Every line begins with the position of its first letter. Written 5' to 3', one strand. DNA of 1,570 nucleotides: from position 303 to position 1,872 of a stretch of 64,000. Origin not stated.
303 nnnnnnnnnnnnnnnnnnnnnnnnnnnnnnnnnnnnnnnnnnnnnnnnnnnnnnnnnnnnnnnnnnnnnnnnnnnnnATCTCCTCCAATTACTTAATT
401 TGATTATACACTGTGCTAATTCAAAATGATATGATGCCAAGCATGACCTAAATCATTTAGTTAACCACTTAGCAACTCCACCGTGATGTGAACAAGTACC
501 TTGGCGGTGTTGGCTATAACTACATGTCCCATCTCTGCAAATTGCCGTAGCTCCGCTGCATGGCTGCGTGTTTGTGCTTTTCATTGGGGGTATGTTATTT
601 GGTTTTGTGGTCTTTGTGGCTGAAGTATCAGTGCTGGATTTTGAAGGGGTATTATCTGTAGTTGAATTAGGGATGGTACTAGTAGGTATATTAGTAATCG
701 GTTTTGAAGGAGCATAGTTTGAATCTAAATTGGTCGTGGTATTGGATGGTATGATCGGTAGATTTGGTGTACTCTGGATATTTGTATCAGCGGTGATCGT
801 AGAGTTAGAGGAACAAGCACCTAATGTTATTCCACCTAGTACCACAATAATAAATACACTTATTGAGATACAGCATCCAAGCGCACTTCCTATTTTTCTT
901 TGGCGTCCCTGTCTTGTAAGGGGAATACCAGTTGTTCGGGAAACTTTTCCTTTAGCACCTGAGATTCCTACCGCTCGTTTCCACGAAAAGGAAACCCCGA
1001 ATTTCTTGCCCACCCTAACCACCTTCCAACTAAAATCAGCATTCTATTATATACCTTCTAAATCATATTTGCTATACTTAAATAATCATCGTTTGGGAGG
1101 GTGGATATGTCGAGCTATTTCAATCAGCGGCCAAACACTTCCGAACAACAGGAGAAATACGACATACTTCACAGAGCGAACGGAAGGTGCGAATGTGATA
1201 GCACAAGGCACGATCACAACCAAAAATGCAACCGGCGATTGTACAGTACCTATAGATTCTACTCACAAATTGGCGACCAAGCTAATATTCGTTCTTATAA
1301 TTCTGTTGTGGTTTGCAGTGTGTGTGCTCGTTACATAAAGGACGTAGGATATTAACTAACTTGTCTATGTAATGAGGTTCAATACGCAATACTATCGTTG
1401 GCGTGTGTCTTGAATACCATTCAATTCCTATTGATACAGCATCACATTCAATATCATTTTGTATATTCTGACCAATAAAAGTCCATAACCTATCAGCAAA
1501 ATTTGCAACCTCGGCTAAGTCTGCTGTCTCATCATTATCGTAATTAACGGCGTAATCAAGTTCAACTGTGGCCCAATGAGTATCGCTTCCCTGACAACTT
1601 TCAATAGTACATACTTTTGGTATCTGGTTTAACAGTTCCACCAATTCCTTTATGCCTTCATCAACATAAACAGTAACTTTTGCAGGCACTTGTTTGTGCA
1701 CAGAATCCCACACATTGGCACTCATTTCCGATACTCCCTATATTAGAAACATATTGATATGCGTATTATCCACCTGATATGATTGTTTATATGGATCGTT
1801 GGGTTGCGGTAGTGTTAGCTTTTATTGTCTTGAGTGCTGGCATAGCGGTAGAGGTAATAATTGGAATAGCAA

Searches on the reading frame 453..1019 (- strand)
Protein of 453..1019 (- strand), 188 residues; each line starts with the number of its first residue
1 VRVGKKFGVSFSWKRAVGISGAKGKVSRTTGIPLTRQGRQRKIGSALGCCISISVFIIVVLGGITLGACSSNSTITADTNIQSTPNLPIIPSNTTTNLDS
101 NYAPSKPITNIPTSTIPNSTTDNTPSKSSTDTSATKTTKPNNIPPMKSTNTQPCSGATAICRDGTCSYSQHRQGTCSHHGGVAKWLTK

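Call 9: search_protein_families(library=padloc, proteins=[window:453-1019:-], max_evalue=0.1)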
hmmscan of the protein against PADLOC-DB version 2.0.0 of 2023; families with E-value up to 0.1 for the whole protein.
window:453-1019:- (188 aa): 1 family
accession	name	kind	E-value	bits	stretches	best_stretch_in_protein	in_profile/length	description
PDLC04061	PD-T4-6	-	0.0066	14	1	53-155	362-454/510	-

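Call 10: search_protein_families(library=pfam, proteins=[window:453-1019:-], max_evalue=0.01)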
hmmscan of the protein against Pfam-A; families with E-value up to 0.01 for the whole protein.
window:453-1019:- (188 aa): 1 family
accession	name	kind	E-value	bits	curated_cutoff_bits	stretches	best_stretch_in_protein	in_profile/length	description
PF12587.13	DUF3761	-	4.7e-15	56.3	29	1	149-185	46-81/82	Protein of unknown function (DUF3761)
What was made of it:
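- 1..2311 (.): AT-rich (35-38% GC) inserted DNA, cut by the window edge. It is not part of the two genes. It replaces the AHSA1/flavin-reductase intergenic region that abuts gene 1 in relatives. No PADLOC hit to its ORFs; one DUF3761 protein (calls 9, 10).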

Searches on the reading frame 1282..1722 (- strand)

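Call 9: search_protein_families(library=padloc, proteins=[window:1282-1722:-], max_evalue=0.1)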
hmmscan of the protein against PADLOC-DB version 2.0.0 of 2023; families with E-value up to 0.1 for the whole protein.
window:1282-1722:- (146 aa): 0 families

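Call 10: search_protein_families(library=pfam, proteins=[window:1282-1722:-], max_evalue=0.01)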
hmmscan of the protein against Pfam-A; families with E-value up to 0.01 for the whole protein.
window:1282-1722:- (146 aa): 1 family
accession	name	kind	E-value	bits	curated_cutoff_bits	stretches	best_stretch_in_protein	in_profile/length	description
PF02676.19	TYW3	-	0.0021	17.9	27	1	19-45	22-48/211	Methyltransferase TYW3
